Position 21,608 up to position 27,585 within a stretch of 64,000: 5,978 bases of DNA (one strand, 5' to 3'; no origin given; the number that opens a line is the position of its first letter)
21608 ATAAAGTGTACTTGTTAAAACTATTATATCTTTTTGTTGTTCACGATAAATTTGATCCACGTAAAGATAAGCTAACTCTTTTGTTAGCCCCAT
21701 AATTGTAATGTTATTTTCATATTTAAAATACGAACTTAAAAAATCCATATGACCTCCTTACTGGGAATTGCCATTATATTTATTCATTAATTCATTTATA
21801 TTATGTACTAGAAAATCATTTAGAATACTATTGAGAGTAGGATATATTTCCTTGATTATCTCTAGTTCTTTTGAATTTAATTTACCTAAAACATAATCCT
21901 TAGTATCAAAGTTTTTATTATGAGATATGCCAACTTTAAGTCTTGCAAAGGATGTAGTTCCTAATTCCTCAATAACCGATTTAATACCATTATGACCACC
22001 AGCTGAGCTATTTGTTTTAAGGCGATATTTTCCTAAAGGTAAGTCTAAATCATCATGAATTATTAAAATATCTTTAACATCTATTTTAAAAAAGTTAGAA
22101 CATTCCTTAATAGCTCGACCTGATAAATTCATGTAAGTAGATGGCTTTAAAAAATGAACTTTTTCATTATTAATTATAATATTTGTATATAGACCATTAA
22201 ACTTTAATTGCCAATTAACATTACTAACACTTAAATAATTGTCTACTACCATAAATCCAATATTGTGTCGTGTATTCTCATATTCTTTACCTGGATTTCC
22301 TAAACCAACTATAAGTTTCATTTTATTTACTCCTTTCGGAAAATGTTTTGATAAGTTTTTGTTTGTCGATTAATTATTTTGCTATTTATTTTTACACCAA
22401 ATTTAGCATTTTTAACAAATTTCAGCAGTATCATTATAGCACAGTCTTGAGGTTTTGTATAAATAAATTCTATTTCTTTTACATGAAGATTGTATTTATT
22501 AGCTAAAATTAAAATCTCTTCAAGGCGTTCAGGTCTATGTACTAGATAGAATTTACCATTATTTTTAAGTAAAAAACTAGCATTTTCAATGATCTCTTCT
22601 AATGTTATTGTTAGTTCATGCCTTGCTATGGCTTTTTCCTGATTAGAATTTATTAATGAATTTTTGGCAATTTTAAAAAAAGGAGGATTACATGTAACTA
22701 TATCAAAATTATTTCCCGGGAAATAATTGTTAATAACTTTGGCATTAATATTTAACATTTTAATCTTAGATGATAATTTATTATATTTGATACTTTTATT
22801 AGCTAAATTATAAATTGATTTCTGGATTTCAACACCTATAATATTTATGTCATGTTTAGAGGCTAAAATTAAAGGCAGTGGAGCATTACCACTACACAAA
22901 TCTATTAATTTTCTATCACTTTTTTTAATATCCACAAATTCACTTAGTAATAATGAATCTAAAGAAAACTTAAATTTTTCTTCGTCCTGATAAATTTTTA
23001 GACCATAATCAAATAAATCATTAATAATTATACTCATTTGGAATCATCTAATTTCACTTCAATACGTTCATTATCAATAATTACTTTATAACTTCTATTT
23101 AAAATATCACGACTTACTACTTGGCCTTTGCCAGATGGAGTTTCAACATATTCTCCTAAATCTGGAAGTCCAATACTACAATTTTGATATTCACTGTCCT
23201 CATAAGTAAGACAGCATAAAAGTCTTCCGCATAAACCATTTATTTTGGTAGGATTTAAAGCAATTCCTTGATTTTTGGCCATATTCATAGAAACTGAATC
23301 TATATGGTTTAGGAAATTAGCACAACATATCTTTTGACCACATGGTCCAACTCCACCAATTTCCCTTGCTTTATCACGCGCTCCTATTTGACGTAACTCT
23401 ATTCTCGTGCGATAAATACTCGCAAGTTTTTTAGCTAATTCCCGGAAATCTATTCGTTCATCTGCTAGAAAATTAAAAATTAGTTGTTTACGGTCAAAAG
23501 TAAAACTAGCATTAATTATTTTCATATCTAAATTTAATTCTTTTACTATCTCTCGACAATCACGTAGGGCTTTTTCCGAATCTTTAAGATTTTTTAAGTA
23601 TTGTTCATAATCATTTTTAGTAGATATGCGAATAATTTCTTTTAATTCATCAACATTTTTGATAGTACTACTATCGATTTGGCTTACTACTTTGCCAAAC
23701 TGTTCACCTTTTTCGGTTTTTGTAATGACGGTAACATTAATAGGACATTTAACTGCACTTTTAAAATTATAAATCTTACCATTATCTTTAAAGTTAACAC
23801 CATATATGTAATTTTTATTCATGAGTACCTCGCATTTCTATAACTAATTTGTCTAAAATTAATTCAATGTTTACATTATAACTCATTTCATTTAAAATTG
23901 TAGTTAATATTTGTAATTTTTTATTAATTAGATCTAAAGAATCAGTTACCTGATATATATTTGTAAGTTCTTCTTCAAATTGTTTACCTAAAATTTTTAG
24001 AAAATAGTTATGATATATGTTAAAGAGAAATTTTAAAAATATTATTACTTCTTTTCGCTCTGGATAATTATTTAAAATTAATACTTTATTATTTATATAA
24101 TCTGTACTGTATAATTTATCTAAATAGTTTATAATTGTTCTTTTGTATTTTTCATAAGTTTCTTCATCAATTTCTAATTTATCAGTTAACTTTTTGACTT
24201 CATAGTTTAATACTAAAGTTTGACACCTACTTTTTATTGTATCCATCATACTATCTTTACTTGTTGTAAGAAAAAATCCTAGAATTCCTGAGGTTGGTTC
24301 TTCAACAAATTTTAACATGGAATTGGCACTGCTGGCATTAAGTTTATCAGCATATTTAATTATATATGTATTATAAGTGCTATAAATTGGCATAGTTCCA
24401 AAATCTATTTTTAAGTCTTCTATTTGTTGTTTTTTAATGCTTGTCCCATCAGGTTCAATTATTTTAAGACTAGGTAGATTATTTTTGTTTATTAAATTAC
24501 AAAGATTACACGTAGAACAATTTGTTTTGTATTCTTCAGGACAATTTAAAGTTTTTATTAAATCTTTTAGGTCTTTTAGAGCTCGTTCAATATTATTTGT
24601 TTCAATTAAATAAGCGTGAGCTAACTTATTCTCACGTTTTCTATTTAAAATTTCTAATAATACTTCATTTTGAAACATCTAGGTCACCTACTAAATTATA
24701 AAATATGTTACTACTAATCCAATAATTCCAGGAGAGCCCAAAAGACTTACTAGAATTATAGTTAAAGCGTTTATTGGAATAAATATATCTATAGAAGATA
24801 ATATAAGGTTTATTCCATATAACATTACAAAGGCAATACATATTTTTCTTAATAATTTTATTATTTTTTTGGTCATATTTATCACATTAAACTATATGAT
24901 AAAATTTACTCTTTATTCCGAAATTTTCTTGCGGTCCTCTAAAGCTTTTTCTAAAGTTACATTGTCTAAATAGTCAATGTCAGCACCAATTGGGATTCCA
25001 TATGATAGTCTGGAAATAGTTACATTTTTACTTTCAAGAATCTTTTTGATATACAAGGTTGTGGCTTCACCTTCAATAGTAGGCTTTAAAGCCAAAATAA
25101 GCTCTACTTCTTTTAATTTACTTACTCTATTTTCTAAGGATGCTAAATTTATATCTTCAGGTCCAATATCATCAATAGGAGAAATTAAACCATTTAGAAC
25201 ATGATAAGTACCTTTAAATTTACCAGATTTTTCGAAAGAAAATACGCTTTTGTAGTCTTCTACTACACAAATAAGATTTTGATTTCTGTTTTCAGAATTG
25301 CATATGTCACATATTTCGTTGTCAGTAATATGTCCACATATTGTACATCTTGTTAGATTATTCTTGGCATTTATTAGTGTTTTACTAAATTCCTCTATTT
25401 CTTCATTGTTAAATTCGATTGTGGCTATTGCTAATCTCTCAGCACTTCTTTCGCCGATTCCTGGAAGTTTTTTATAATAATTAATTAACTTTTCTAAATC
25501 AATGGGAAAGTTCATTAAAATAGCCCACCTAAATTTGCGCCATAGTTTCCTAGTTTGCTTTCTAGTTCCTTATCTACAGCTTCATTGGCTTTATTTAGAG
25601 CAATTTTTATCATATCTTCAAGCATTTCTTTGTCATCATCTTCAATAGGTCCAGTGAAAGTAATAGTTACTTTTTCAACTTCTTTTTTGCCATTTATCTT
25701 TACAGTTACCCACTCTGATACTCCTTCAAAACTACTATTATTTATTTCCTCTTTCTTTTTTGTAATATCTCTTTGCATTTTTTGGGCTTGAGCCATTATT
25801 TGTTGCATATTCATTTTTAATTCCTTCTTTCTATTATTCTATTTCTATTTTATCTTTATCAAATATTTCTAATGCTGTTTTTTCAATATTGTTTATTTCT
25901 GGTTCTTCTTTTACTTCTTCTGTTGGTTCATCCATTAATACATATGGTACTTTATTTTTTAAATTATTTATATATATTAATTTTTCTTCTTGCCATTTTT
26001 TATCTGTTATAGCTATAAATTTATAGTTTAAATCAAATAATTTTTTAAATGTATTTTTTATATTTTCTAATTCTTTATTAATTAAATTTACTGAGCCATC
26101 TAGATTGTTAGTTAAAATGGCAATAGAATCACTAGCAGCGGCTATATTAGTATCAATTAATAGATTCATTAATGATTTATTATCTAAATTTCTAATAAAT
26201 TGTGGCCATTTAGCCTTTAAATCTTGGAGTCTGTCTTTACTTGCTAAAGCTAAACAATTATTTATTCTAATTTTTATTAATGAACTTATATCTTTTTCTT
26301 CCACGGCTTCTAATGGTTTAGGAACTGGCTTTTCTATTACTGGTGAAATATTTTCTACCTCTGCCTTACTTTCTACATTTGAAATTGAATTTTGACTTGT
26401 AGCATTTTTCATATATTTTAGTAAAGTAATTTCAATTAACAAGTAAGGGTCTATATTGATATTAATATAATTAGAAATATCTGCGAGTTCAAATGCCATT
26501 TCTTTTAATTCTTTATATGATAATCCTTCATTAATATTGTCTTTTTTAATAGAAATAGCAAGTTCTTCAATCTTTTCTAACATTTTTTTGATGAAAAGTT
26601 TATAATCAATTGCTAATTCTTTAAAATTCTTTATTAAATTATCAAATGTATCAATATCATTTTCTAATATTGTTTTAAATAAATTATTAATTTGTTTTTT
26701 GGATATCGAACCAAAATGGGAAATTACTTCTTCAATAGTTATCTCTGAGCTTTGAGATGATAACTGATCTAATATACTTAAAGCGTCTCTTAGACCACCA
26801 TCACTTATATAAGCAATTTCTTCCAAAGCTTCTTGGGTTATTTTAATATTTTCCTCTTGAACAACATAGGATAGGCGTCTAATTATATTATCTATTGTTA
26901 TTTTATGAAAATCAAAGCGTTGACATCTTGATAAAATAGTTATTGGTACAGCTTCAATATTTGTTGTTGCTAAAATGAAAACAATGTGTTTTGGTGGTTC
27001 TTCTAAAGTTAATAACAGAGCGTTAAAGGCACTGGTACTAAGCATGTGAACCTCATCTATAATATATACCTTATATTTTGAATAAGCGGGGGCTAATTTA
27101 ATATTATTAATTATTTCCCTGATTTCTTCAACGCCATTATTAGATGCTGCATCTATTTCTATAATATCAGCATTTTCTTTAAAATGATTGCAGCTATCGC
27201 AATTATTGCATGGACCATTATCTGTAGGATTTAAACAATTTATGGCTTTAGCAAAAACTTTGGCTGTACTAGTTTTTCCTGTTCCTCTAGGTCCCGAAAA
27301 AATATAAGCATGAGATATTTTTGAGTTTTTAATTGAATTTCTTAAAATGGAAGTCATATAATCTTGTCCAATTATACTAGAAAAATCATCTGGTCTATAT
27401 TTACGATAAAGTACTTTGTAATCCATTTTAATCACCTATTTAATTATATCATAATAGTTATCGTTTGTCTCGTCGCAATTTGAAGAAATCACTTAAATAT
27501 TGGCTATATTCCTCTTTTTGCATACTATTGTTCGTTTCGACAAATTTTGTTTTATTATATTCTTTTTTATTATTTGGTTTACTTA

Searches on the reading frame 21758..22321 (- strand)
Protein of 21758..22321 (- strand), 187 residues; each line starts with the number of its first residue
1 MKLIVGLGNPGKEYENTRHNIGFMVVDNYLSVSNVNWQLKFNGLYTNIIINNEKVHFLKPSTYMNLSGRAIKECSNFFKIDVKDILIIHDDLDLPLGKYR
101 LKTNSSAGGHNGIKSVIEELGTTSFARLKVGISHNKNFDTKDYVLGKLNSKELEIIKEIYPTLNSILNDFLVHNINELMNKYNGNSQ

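Call 43: search_protein_families(library=pfam, proteins=[window:21758-22321:-], max_evalue=0.001)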
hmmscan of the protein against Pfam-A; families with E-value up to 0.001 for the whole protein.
window:21758-22321:- (187 aa): 1 family
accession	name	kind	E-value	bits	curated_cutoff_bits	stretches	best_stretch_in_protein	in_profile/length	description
PF01195.25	Pept_tRNA_hydro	-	7.2e-65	218.7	27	1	3-183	1-183/183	Peptidyl-tRNA hydrolase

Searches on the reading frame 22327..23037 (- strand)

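Call 43: search_protein_families(library=pfam, proteins=[window:22327-23037:-], max_evalue=0.001)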
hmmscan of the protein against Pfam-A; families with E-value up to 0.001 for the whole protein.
window:22327-23037:- (236 aa): 6 families
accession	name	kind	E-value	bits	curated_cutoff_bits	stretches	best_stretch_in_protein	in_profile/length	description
PF05175.20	MTS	-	2.7e-09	37.3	23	1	29-169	22-142/170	Methyltransferase small domain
PF05971.18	Methyltransf_10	-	6.9e-07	29.3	23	1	27-137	90-205/299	RNA methyltransferase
PF02390.23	Methyltransf_4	-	7.3e-06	26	24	1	44-117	5-79/173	Putative methyltransferase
PF13847.12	Methyltransf_31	-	8.6e-06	25.9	27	1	39-166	2-110/145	Methyltransferase domain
PF03602.21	Cons_hypoth95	-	5.2e-05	23.4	24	1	41-148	42-152/182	Conserved hypothetical protein 95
PF13649.12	Methyltransf_25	-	0.00045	21.3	27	1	45-118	2-73/97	Methyltransferase domain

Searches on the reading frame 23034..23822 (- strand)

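Call 43: search_protein_families(library=pfam, proteins=[window:23034-23822:-], max_evalue=0.001)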
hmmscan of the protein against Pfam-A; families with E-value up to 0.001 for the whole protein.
window:23034-23822:- (262 aa): 1 family
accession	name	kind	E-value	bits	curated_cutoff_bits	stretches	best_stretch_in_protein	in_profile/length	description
PF04468.17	PSP1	-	5.9e-30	103.9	27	1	61-146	1-86/86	PSP1 C-terminal conserved region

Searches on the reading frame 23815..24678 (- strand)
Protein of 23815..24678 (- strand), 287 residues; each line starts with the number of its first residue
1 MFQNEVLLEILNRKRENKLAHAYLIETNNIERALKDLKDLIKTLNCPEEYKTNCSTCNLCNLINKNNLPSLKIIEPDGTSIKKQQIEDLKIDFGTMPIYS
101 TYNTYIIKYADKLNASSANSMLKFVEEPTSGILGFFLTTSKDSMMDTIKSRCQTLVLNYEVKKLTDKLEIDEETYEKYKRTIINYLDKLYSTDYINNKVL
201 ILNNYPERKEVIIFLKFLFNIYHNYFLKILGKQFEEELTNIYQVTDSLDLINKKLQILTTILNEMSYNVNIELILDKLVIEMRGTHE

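Call 43: search_protein_families(library=pfam, proteins=[window:23815-24678:-], max_evalue=0.001)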
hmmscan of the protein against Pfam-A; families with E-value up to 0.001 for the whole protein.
window:23815-24678:- (287 aa): 1 family
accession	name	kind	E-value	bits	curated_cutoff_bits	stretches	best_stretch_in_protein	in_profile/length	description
PF13177.12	DNA_pol3_delta2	-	5.8e-39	134.1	27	1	5-158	4-158/161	DNA polymerase III, delta subunit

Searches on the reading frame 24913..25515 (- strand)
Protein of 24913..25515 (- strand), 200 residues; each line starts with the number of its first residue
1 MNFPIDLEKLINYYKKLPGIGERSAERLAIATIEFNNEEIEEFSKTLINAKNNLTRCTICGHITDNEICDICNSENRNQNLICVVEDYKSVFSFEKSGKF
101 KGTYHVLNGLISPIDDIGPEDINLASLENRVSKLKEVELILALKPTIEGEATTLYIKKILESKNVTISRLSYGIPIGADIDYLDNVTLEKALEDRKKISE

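Call 43: search_protein_families(library=pfam, proteins=[window:24913-25515:-], max_evalue=0.001)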
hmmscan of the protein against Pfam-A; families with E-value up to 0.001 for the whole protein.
window:24913-25515:- (200 aa): 5 families
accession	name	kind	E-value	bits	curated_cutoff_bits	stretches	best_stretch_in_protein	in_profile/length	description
PF13662.12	Toprim_4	-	6.6e-23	81.2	25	1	81-170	2-84/85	Toprim domain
PF21176.3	RecR_HhH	-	5.1e-10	39.5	27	1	7-50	1-44/45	RecR, helix-hairpin-helix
PF21175.2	RecR_C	-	6.6e-10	38.7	22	1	173-196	1-24/24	RecR, C-terminal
PF01751.28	Toprim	-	3.7e-08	33.9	23.1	1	82-169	2-95/96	Toprim domain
PF02132.21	RecR_ZnF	-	2.2e-05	24.5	22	1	55-73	2-20/21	RecR, Cys4-zinc finger domain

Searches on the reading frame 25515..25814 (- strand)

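Call 43: search_protein_families(library=pfam, proteins=[window:25515-25814:-], max_evalue=0.001)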
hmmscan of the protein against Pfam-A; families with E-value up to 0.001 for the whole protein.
window:25515-25814:- (99 aa): 1 family
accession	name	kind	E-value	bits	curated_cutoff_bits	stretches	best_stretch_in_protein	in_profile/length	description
PF02575.21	YbaB_DNA_bd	-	1.6e-19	70.3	25.5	1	7-91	1-86/91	YbaB/EbfC DNA-binding family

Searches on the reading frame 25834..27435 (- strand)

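Call 43: search_protein_families(library=pfam, proteins=[window:25834-27435:-], max_evalue=0.001)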
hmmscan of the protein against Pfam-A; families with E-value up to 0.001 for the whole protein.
window:25834-27435:- (533 aa): 12 families
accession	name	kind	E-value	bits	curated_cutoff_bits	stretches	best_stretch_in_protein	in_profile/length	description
PF13177.12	DNA_pol3_delta2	-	3.5e-43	147.8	27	1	24-179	2-160/161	DNA polymerase III, delta subunit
PF00004.35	AAA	-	1.9e-13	51.4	21.2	1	45-174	2-126/131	ATPase family associated with various cellular activities (AAA)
PF22608.2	DNAX_ATPase_lid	-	1e-10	41.6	27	1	184-224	2-42/49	DNA polymerase III clamp loader subunit, ATPase lid domain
PF21960.2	RCF1-5-like_lid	-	4.7e-07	30.1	27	1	187-222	2-38/43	RCF1/5-like, AAA+ ATPase lid domain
PF13401.12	AAA_22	-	1.5e-05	25.8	27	1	45-159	9-124/130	AAA domain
PF13173.12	AAA_14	-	2.2e-05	24.9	27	1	43-141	4-82/129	AAA domain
PF07728.20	AAA_5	-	3.9e-05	24.1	22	1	45-146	3-92/139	AAA domain (dynein-related subfamily)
PF05496.18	RuvB_N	-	0.00011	22.4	27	0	14-75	2-67/159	Holliday junction DNA helicase RuvB P-loop domain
PF13604.12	AAA_30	-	0.00017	21.8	27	1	44-153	21-121/191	AAA domain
PF16193.11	AAA_assoc_2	-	0.00045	20.9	34.3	0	194-239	2-41/81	AAA C-terminal domain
PF06068.19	TIP49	-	0.00057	19.6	23.8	0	28-66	36-75/347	TIP49 P-loop domain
PF25361.1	AAA_lid_RFC1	-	0.00068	19.5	34.9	0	183-236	3-56/59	RFC1-like, AAA+ ATPase lid domain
